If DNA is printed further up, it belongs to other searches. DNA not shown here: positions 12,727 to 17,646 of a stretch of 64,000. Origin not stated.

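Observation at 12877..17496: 1,539-aa single-polypeptide fusion: acyl-CoA synthetase + ~800 aa of unassigned sequence + GNAT acyltransferase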

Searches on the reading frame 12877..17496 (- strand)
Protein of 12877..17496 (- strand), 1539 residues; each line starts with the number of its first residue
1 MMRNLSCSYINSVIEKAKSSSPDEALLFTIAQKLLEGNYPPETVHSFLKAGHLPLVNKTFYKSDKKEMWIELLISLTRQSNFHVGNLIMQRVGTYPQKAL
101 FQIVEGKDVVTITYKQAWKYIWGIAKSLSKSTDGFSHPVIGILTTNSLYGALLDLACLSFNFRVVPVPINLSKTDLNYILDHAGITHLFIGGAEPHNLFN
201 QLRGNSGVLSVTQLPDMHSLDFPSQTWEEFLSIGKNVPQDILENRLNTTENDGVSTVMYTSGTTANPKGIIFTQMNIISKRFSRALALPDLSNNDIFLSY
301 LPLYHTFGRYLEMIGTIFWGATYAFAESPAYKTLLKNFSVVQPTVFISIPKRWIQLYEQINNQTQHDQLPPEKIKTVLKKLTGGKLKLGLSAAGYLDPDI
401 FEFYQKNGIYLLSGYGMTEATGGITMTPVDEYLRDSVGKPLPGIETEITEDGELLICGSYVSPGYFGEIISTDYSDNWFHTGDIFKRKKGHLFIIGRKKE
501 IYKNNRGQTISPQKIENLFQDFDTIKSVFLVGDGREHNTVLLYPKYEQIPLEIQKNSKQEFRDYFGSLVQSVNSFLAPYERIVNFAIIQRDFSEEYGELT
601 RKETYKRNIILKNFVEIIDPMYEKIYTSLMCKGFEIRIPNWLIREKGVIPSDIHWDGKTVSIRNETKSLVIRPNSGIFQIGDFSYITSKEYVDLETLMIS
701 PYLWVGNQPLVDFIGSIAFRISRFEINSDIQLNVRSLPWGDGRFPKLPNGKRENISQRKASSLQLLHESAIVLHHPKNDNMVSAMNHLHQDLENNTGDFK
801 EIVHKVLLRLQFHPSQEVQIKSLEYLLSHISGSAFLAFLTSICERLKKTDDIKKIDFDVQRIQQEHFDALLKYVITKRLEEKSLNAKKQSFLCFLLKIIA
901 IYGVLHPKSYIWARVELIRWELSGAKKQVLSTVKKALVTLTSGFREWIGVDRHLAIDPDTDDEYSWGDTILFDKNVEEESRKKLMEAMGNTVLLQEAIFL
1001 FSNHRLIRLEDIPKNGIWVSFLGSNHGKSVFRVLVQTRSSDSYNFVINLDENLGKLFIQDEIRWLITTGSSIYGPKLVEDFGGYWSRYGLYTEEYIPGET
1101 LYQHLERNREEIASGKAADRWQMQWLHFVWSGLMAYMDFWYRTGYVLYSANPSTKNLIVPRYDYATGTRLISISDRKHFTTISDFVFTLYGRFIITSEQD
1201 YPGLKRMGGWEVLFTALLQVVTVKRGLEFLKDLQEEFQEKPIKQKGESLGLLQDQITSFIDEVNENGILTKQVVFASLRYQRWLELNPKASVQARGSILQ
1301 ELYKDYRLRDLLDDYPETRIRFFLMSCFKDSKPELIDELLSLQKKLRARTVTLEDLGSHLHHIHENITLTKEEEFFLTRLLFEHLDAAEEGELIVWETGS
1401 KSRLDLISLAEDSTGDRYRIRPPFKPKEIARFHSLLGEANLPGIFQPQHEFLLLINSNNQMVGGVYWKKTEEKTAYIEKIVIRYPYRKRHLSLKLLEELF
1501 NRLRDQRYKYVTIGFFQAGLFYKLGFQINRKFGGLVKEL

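Call 4: search_protein_families(library=pfam, proteins=[window:12877-17496:-], max_evalue=1)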
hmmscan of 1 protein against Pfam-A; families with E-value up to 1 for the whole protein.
window:12877-17496:- (1539 aa): 6 families
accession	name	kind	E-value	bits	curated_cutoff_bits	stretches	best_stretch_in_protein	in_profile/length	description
PF00501.34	AMP-binding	-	3.6e-50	171.3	29.9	1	95-466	8-384/384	AMP-binding enzyme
PF23562.2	AMP-binding_C_3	-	9e-11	42.7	20.8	1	507-624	9-122/124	AMP-binding enzyme C-terminal domain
PF00583.31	Acetyltransf_1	-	1.8e-05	25.4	20.7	1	1445-1526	29-116/116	Acetyltransferase (GNAT) family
PF13673.13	Acetyltransf_10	-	0.0016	18.9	23.6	1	1422-1513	3-92/128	Acetyltransferase (GNAT) domain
PF13508.13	Acetyltransf_7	-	0.0066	17.2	27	1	1452-1527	5-83/84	Acetyltransferase (GNAT) domain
PF14542.12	Acetyltransf_CG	-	0.16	12.6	30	1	1455-1512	6-62/80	GCN5-related N-acetyl-transferase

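Call 5: search_protein_families(library=ncbifam, proteins=[window:12877-17496:-], max_evalue=1)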
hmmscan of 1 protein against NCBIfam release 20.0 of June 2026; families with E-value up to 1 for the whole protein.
window:12877-17496:- (1539 aa): 90 families (the best 25 are shown)
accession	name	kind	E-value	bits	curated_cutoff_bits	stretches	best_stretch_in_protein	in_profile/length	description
NF004837.0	PRK06187.1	subfamily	8.4e-40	136.5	476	1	81-532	7-455/531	long-chain-fatty-acid--CoA ligase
NF038343.1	ligase_FadD11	exception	1.6e-37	129.2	950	2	379-624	322-583/585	fatty acid--CoA ligase FadD11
NF006182.0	PRK08316.1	subfamily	1.7e-32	112.6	663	1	83-532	12-450/523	fatty acyl-CoA synthetase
TIGR01923.1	menE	equivalog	1.7e-31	109.5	330.15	1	136-533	23-382/442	o-succinylbenzoate--CoA ligase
NF041592.1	carboxyl_red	equivalog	9e-31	106.4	1300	1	226-625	209-622/1160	carboxylic acid reductase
NF002966.0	PRK03640.1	equivalog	2.9e-30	105.3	556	1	86-533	6-416/483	o-succinylbenzoate--CoA ligase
NF005801.1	PRK07656.1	equivalog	1.4e-29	103.1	657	1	163-532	77-436/500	FadD3 family acyl-CoA ligase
NF005307.0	PRK06839.1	equivalog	9.5e-28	97.1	748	1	111-533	27-427/496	o-succinylbenzoate--CoA ligase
NF009232.0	PRK12582.1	subfamily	9.8e-26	90.1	777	1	81-623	48-614/624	acyl-CoA synthetase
NF004114.0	PRK05605.1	equivalog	1e-25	90.1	766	1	226-536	197-506/575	long-chain-fatty-acid--CoA ligase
NF052269.1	Staph_lig_FadD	equivalog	2.3e-25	88.9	650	1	138-532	53-426/499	long-chain-fatty-acid--CoA ligase FadD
NF005702.0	PRK07514.1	subfamily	4.1e-25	88.1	558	1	95-531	13-432/506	malonyl-CoA synthase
NF009233.0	PRK12583.1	subfamily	1.1e-23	83.4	832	2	86-327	22-275/558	fatty acid CoA ligase family protein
NF004511.1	PRK05852.1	equivalog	4.8e-22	78.3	650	1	88-527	5-432/505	FadD7 family fatty acid--CoA ligase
NF006539.0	PRK09029.1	equivalog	1.3e-21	77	494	1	138-531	54-385/458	o-succinylbenzoate--CoA ligase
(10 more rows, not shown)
